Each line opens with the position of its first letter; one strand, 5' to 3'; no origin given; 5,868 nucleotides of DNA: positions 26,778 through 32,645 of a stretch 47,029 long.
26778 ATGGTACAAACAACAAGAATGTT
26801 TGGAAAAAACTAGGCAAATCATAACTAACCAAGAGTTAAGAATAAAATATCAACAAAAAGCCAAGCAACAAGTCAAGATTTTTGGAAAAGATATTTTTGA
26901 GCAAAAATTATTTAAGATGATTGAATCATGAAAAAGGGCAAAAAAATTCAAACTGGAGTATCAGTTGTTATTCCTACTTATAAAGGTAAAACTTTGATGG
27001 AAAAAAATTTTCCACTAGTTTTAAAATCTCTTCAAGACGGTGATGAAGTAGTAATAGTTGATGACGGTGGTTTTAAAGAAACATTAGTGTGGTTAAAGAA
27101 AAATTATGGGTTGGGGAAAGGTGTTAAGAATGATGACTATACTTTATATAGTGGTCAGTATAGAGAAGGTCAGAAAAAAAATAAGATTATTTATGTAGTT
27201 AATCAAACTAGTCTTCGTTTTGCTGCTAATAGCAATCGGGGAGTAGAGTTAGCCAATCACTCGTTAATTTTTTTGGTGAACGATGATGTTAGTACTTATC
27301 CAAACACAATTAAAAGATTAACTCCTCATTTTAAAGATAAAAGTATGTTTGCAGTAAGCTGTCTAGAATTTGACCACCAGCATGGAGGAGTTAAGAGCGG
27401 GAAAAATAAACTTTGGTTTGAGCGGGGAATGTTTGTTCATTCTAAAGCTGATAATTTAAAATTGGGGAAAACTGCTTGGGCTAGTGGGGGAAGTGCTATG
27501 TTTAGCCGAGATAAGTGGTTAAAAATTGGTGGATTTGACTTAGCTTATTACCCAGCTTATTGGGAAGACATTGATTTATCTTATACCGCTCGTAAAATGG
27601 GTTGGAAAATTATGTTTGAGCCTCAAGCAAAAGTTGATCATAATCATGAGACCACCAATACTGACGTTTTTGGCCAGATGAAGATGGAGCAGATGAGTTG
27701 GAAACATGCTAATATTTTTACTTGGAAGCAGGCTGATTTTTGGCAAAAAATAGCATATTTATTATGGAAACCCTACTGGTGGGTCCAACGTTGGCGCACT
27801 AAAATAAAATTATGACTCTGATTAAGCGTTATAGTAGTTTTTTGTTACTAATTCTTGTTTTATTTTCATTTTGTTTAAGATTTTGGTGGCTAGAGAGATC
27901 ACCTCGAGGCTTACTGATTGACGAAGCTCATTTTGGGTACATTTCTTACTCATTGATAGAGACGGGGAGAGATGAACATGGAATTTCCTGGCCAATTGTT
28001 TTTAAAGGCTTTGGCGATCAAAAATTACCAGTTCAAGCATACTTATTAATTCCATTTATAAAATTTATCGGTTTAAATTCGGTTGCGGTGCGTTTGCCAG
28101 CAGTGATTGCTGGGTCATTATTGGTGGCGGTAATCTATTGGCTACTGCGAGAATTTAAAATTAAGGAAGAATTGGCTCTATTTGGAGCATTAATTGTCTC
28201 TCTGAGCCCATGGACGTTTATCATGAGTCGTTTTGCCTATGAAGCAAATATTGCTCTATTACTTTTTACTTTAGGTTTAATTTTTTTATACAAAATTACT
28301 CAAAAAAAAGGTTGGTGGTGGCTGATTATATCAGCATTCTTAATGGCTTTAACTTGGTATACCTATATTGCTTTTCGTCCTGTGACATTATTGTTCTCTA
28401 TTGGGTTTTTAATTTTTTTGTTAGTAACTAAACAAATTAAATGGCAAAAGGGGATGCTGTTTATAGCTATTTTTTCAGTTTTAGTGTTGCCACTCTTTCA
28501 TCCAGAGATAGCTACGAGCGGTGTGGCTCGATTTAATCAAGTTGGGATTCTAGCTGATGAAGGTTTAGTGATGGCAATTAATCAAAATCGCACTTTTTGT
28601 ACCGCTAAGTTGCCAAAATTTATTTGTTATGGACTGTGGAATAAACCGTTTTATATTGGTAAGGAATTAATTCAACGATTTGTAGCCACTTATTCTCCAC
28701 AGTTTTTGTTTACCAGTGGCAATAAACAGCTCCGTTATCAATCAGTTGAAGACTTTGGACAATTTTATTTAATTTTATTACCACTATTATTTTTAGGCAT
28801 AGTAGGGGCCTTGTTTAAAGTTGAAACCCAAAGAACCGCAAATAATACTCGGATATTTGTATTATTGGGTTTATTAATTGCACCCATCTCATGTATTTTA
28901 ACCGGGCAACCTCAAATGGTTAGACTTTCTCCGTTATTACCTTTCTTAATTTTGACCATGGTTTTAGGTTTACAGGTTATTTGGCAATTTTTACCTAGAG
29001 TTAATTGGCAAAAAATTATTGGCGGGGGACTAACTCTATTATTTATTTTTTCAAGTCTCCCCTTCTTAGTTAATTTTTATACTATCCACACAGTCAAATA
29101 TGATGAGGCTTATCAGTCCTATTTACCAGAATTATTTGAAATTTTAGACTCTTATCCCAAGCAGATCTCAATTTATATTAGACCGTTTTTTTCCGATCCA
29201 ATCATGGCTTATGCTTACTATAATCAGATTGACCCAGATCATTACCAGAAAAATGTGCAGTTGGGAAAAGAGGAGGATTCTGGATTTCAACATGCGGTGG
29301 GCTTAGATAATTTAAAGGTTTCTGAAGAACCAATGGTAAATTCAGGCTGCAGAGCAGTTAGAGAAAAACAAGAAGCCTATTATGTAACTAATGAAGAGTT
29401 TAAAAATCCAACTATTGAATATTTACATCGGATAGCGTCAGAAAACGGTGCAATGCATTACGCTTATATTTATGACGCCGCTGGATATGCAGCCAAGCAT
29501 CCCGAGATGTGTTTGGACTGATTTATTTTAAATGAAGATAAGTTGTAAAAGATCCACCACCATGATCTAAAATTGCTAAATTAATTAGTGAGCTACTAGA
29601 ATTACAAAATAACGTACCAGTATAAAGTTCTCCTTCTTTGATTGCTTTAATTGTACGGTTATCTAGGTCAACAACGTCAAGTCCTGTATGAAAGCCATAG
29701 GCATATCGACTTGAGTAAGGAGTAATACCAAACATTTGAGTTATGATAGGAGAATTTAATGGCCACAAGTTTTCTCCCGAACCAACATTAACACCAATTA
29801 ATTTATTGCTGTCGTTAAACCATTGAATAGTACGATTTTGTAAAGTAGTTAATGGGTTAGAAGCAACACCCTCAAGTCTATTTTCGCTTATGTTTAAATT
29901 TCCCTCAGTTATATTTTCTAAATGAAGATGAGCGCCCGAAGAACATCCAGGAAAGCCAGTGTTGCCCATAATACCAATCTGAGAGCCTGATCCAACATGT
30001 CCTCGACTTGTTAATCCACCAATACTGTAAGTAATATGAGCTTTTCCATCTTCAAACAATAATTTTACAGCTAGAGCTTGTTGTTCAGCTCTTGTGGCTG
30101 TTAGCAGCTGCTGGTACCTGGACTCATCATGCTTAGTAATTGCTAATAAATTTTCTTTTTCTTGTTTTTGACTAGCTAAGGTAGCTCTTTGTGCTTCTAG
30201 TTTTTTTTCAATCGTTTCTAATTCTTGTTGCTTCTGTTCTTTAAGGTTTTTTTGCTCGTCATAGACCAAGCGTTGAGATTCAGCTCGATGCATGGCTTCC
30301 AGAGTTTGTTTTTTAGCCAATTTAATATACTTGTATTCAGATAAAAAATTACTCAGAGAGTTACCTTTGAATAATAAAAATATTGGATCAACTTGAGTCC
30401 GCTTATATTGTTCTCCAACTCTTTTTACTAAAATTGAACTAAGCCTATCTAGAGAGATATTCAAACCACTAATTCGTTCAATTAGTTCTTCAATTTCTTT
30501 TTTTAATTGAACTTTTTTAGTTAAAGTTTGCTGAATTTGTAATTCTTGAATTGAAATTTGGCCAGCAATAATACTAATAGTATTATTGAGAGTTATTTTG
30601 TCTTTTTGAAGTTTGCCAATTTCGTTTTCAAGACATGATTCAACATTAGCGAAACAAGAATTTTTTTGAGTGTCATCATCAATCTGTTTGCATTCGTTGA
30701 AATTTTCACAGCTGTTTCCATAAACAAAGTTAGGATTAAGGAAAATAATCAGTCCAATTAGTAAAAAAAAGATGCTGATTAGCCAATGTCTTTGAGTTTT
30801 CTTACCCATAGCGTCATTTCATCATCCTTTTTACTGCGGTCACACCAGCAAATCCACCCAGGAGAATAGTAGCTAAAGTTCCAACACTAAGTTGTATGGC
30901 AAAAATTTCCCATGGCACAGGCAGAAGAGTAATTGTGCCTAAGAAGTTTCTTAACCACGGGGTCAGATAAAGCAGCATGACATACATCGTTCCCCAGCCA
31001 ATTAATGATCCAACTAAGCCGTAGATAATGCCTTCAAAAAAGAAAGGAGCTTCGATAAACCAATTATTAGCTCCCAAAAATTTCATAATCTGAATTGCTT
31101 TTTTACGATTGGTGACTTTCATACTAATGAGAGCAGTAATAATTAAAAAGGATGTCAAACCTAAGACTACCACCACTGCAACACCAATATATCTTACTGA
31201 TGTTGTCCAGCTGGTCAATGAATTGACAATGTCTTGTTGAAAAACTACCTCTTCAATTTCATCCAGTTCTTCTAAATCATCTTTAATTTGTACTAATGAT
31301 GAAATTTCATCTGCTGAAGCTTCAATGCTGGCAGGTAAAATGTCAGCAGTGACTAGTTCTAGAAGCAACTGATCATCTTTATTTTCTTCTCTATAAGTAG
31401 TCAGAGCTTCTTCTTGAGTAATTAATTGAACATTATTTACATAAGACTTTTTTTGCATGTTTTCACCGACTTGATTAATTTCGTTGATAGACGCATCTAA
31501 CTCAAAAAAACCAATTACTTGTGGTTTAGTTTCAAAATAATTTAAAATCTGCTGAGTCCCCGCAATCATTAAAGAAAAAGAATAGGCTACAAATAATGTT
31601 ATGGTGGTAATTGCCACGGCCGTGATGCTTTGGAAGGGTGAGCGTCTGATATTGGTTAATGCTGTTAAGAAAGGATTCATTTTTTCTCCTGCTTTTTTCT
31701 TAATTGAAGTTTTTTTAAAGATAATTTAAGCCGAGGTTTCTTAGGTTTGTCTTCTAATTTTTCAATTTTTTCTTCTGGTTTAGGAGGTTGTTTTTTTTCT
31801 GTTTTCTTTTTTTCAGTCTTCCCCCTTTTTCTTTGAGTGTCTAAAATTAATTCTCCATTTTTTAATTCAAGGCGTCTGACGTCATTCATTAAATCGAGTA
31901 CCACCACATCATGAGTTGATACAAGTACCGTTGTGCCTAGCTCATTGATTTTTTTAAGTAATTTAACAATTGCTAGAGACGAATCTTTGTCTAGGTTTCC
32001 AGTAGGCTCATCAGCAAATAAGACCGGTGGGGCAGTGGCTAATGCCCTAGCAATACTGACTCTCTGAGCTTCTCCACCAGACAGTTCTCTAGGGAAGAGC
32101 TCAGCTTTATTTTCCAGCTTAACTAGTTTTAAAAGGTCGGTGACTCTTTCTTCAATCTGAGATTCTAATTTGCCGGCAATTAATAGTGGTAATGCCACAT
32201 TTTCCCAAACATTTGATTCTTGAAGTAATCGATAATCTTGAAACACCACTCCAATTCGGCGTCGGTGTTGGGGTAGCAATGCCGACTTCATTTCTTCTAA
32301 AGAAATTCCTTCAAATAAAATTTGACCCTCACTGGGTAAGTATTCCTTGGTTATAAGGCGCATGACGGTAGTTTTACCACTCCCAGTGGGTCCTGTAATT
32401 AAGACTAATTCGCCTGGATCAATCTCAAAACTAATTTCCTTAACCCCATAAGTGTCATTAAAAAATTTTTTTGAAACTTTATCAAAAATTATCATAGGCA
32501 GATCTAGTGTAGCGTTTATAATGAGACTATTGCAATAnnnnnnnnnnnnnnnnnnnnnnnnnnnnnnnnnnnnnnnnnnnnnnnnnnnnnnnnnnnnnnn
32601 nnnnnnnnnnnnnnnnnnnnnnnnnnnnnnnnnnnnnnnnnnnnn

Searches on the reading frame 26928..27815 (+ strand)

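Call 43: search_protein_families(library=pfam, proteins=[window:26928-27815:+], max_evalue=0.0001)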
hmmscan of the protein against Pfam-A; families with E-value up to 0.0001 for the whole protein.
window:26928-27815:+ (295 aa): 4 families
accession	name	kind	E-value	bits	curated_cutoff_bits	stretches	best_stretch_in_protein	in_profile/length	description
PF13641.12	Glyco_tranf_2_3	-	1.3e-12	48.6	27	1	86-252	59-225/230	Glycosyltransferase like family 2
PF00535.33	Glycos_transf_2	-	4.4e-12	46.7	23.3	1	12-195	1-162/168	Glycosyl transferase family 2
PF13506.12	Glyco_transf_21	-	1.7e-06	28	21.7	1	101-258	21-172/174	Glycosyl transferase family 21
PF13632.12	Glyco_trans_2_3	-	1.9e-05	25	27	1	114-252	2-137/198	Glycosyl transferase family group 2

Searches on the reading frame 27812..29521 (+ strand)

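Call 43: search_protein_families(library=pfam, proteins=[window:27812-29521:+], max_evalue=0.0001)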
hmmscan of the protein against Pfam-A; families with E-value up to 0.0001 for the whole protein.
window:27812-29521:+ (569 aa): 2 families
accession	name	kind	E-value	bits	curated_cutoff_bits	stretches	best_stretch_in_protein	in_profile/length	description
PF02366.24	PMT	-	2.3e-10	40.9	22.7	1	14-228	2-230/245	Dolichyl-phosphate-mannose-protein mannosyltransferase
PF13231.12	PMT_2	-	4.1e-10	40.5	26.1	1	73-231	4-156/160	Dolichyl-phosphate-mannose-protein mannosyltransferase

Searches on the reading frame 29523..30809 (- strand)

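Call 43: search_protein_families(library=pfam, proteins=[window:29523-30809:-], max_evalue=0.0001)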
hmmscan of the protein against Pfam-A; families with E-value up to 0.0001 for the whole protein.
window:29523-30809:- (428 aa): 1 family
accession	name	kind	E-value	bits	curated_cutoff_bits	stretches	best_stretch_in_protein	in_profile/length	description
PF01551.29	Peptidase_M23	-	2.7e-08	34.3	28.7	0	373-428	2-53/96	Peptidase family M23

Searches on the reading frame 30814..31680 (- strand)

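Call 44: search_protein_families(library=pfam, proteins=[window:30814-31680:-], max_evalue=0.0001)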
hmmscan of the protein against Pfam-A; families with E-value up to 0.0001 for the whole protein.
window:30814-31680:- (288 aa): 2 families
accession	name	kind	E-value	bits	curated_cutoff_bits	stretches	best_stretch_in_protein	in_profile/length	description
PF18075.7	FtsX_ECD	-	3.8e-12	47.1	23.5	1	55-145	3-96/96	FtsX extracellular domain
PF02687.27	FtsX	-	7e-12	45.9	25.5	1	168-288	2-117/120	FtsX-like permease C-terminal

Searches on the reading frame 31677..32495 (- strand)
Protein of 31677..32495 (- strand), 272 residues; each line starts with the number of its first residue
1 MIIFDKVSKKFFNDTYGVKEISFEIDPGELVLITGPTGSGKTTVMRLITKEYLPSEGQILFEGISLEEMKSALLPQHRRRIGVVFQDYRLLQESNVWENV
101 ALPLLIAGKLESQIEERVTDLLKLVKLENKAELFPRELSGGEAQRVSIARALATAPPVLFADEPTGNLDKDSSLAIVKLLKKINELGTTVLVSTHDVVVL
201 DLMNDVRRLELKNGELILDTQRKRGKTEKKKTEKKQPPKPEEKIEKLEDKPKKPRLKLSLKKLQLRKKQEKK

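Call 44: search_protein_families(library=pfam, proteins=[window:31677-32495:-], max_evalue=0.0001)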
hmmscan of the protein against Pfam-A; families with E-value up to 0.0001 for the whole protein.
window:31677-32495:- (272 aa): 5 families
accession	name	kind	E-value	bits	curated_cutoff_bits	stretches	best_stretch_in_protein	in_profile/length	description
PF00005.33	ABC_tran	-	1.2e-35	123.5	25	1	19-165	2-136/137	ABC transporter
PF02463.25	SMC_N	-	1.2e-06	28.6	40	1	17-211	14-213/220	RecF/RecN/SMC N terminal domain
PF20720.3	nSTAND3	-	1.5e-05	25.2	27.2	1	26-78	15-66/155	Novel STAND NTPase 3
PF13304.12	AAA_21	-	1.6e-05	25.6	27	0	122-201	222-304/304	AAA domain, putative AbiEii toxin, Type IV TA system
PF13191.12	AAA_16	-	3.8e-05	24.7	32.6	1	29-60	25-56/167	AAA ATPase domain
